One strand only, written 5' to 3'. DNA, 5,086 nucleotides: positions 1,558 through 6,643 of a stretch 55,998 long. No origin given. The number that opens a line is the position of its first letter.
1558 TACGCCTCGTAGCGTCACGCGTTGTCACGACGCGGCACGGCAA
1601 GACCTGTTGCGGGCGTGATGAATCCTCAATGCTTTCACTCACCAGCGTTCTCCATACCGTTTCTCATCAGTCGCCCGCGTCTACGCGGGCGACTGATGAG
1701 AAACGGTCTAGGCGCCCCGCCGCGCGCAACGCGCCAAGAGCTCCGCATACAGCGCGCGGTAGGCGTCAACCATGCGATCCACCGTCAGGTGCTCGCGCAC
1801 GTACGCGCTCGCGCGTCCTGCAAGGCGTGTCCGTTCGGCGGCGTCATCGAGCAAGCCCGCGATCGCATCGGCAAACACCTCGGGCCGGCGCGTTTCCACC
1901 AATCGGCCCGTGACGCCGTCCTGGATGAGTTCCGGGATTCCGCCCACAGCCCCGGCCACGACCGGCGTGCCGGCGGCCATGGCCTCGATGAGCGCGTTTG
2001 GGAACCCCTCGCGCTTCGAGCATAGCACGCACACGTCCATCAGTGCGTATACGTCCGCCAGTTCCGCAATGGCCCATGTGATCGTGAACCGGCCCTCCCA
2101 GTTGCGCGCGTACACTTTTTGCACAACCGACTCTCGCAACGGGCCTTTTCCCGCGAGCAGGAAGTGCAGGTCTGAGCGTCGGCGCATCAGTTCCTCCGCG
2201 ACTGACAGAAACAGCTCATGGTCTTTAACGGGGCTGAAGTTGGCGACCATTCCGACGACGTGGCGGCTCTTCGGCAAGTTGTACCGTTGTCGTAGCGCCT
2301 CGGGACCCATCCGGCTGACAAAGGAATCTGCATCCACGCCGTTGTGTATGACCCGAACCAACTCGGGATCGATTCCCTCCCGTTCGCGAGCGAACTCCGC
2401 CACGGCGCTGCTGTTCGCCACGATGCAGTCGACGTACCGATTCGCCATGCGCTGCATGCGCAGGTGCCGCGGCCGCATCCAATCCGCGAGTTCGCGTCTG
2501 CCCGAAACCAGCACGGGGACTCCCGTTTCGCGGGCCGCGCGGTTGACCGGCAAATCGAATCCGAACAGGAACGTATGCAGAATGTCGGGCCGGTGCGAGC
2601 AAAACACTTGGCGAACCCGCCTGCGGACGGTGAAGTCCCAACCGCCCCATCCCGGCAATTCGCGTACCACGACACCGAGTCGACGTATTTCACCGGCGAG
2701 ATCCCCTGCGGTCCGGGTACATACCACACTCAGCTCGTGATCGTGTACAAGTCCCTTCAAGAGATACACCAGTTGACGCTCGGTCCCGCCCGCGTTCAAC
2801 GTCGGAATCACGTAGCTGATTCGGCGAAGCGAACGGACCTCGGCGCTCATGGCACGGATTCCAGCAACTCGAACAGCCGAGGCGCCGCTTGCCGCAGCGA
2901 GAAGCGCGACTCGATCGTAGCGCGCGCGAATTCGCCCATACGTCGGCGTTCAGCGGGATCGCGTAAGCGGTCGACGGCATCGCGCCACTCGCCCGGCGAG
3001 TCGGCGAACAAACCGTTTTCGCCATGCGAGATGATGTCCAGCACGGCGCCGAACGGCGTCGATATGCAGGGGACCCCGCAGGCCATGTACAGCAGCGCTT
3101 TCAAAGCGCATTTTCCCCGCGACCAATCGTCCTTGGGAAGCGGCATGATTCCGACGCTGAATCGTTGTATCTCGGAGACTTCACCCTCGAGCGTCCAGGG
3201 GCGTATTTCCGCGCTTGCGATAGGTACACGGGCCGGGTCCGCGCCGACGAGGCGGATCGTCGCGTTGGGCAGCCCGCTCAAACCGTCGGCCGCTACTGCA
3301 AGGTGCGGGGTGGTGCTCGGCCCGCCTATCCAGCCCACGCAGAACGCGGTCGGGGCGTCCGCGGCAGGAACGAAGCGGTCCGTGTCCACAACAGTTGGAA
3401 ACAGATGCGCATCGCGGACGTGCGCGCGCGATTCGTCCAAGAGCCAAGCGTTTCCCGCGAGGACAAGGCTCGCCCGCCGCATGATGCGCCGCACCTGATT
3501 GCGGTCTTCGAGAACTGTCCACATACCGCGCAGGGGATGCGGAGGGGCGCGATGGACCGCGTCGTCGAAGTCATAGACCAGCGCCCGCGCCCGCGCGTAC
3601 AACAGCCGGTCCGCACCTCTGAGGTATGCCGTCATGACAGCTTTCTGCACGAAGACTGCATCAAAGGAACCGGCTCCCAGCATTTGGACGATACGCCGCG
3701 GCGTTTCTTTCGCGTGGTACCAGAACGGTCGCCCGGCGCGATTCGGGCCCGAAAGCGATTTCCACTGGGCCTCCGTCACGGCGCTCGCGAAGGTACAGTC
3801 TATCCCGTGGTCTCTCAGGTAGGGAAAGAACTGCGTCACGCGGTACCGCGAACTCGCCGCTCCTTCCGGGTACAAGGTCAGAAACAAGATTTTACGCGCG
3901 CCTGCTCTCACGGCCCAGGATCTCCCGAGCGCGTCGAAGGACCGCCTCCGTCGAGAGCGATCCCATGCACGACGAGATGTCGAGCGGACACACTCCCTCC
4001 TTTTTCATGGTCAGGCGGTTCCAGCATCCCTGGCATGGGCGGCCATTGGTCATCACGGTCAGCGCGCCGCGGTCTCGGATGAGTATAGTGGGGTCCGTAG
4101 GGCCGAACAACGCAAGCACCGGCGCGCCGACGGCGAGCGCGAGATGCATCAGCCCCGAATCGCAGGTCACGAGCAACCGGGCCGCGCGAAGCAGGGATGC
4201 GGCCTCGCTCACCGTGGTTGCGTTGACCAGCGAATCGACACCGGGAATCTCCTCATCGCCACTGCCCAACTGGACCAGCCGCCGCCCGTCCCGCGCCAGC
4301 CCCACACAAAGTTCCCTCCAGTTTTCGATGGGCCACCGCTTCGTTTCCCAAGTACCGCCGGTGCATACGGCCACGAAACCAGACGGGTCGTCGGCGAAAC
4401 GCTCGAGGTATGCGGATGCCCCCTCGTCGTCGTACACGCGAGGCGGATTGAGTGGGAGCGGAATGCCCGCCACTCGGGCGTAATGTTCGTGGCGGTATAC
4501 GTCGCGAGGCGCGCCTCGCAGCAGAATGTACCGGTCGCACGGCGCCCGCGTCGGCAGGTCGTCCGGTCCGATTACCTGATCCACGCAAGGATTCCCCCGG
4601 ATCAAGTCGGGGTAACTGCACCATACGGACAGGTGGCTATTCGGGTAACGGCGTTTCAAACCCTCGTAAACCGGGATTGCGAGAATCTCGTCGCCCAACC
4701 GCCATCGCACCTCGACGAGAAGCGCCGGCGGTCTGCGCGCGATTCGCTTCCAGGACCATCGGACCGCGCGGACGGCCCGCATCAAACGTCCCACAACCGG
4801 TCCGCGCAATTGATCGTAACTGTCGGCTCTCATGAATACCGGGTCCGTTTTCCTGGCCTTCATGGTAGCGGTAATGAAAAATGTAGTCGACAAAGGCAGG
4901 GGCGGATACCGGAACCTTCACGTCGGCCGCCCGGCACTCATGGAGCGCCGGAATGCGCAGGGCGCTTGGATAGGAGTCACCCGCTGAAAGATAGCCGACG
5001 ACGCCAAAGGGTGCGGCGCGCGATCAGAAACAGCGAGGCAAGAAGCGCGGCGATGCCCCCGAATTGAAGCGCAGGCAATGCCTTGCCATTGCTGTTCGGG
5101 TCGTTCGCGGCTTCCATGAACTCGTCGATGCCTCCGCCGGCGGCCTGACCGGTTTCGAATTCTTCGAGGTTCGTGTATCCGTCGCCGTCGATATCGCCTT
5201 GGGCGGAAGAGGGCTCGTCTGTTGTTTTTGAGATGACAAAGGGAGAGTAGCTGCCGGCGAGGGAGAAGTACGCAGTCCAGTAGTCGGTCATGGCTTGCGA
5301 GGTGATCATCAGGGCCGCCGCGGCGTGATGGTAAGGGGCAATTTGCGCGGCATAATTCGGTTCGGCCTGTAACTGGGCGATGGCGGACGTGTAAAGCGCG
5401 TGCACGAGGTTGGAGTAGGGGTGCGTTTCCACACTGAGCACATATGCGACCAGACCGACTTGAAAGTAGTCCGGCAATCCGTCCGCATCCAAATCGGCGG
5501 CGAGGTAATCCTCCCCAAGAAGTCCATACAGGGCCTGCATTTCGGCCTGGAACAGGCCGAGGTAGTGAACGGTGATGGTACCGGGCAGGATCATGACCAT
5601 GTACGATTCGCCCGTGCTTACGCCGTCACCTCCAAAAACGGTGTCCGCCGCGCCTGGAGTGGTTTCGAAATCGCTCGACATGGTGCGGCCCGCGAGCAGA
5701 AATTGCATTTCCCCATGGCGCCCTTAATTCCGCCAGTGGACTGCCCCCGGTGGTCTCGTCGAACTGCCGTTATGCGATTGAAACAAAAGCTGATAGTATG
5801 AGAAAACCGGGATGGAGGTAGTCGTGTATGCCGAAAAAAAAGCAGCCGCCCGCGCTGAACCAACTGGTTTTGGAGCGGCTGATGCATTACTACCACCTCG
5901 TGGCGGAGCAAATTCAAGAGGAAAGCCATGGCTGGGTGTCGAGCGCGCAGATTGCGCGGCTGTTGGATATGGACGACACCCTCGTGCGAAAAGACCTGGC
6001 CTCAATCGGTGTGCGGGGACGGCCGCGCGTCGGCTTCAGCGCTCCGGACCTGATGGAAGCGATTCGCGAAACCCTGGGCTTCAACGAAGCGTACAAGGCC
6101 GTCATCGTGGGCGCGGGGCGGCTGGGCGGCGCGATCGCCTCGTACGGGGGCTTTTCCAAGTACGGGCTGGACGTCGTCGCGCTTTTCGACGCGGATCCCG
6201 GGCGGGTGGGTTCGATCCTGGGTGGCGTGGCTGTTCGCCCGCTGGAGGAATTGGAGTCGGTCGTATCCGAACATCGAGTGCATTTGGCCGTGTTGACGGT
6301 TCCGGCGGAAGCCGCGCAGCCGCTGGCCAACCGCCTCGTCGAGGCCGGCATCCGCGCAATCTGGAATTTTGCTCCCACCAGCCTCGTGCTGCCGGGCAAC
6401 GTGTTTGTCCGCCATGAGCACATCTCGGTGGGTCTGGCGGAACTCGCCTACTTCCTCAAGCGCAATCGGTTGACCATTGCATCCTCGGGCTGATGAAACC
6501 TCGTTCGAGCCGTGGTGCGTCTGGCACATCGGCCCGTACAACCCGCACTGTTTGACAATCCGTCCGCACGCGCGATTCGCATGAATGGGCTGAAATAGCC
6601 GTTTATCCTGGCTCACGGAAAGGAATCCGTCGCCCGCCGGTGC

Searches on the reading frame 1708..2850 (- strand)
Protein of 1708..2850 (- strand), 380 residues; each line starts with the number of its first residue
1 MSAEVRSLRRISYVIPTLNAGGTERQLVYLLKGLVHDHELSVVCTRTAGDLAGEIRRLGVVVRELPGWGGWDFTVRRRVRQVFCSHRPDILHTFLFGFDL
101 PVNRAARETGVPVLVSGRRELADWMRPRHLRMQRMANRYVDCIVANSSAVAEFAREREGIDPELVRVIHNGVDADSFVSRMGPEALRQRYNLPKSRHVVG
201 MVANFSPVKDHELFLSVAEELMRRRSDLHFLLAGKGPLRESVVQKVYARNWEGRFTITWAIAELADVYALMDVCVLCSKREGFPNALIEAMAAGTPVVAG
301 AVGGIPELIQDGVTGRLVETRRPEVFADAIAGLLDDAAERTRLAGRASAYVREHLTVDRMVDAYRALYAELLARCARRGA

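Call 9: search_protein_families(library=pfam, proteins=[window:1708-2850:-])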
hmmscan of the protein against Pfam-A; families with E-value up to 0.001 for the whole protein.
window:1708-2850:- (380 aa): 6 families
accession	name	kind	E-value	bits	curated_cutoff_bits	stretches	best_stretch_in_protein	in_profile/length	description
PF00534.26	Glycos_transf_1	-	4.8e-34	117.8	26.4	1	185-345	4-167/172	Glycosyl transferases group 1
PF13692.12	Glyco_trans_1_4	-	1.7e-33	116.3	27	1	197-336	2-142/142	Glycosyl transferases group 1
PF13439.12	Glyco_transf_4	-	4.3e-23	82.6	28.5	1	21-175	2-169/170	Glycosyltransferase Family 4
PF13579.12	Glyco_trans_4_4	-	2.4e-16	60.9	29.7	1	21-171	1-158/158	Glycosyl transferase 4-like domain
PF20706.3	GT4-conflict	-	1.2e-09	38.1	26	1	208-360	211-381/385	Family 4 Glycosyltransferase in conflict systems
PF13524.12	Glyco_trans_1_2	-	2.2e-08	34.6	25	1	221-362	9-140/144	Glycosyl transferase-like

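Call 41: find_encoding_contigs(protein=window:1711-2850:-, flank=10000, max_places=10)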
Protein window:1711-2850:- (380 aa): 4 contigs read that carry it; 3 places shown.
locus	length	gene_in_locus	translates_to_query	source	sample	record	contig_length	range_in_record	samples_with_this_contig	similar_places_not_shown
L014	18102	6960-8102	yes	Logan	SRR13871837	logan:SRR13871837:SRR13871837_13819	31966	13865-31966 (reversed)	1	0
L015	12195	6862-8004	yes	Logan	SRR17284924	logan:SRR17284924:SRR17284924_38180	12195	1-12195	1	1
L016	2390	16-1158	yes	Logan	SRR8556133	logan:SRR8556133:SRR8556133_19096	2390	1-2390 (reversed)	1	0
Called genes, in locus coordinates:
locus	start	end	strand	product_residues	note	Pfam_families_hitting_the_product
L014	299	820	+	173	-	PF04542:Sigma70_r2, PF08281:Sigma70_r4_2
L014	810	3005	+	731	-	PF00144:Beta-lactamase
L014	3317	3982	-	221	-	PF06971:Put_DNA-bind_N (weak), PF02629:CoA_binding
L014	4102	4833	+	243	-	-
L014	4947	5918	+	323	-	PF01075:Glyco_transf_9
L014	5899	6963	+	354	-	PF13692:Glyco_trans_1_4, PF13524:Glyco_trans_1_2 (weak), PF00534:Glycos_transf_1 (weak)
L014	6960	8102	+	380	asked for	PF13439:Glyco_transf_4, PF13579:Glyco_trans_4_4, PF00534:Glycos_transf_1, PF20706:GT4-conflict, PF13692:Glyco_trans_1_4, PF13524:Glyco_trans_1_2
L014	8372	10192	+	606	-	PF13522:GATase_6, PF13537:GATase_7, PF00733:Asn_synthase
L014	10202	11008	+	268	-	PF01790:LGT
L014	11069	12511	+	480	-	PF01841:Transglut_core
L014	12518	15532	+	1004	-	-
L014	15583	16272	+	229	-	PF07027:DUF1318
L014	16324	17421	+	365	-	PF09721:Exosortase_EpsH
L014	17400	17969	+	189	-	-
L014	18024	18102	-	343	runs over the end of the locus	PF02558:ApbA, PF08546:ApbA_C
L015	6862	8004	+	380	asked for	PF13439:Glyco_transf_4, PF13579:Glyco_trans_4_4, PF00534:Glycos_transf_1, PF20706:GT4-conflict, PF13692:Glyco_trans_1_4, PF13524:Glyco_trans_1_2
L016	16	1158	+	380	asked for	PF13439:Glyco_transf_4, PF13579:Glyco_trans_4_4, PF00534:Glycos_transf_1, PF20706:GT4-conflict, PF13692:Glyco_trans_1_4, PF13524:Glyco_trans_1_2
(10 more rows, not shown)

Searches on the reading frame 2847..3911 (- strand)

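Call 36: search_protein_families(library=pfam, proteins=[window:2847-3911:-], max_evalue=0.01)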
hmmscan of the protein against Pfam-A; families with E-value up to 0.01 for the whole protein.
window:2847-3911:- (354 aa): 3 families
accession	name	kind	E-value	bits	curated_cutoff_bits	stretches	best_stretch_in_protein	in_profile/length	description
PF13692.12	Glyco_trans_1_4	-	3.9e-10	40.6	27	1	217-316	34-139/142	Glycosyl transferases group 1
PF00534.26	Glycos_transf_1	-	1.7e-07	31.4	26.4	1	275-330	112-170/172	Glycosyl transferases group 1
PF13524.12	Glyco_trans_1_2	-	1.1e-06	29.1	25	1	267-345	62-141/144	Glycosyl transferase-like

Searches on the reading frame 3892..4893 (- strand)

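Call 36: search_protein_families(library=pfam, proteins=[window:3892-4893:-], max_evalue=0.01)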
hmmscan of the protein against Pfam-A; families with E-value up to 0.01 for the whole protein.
window:3892-4893:- (333 aa): 1 family
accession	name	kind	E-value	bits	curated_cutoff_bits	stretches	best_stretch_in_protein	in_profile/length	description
PF01075.23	Glyco_transf_9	-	5.6e-22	78.7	22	1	140-271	74-217/247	Glycosyltransferase family 9 (heptosyltransferase)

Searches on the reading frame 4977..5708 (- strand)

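Call 36: search_protein_families(library=pfam, proteins=[window:4977-5708:-], max_evalue=0.01)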
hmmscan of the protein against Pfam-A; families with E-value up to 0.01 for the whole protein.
window:4977-5708:- (243 aa): 1 family
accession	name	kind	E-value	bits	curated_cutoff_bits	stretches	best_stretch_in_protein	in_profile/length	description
PF01839.29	FG-GAP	-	0.0097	16.2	22.1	0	167-179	4-16/37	FG-GAP repeat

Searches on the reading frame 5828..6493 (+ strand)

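Call 36: search_protein_families(library=pfam, proteins=[window:5828-6493:+], max_evalue=0.01)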
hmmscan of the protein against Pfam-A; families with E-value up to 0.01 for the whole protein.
window:5828-6493:+ (221 aa): 3 families
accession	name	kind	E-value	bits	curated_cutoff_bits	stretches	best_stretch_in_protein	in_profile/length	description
PF02629.25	CoA_binding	-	1.2e-18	68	22.3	1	87-183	2-96/97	CoA binding domain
PF06971.19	Put_DNA-bind_N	-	1.2e-07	32.1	27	1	14-57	6-48/49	Putative DNA-binding protein N-terminus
PF01408.29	GFO_IDH_MocA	-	0.00029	22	24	1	90-176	2-88/120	Oxidoreductase family, NAD-binding Rossmann fold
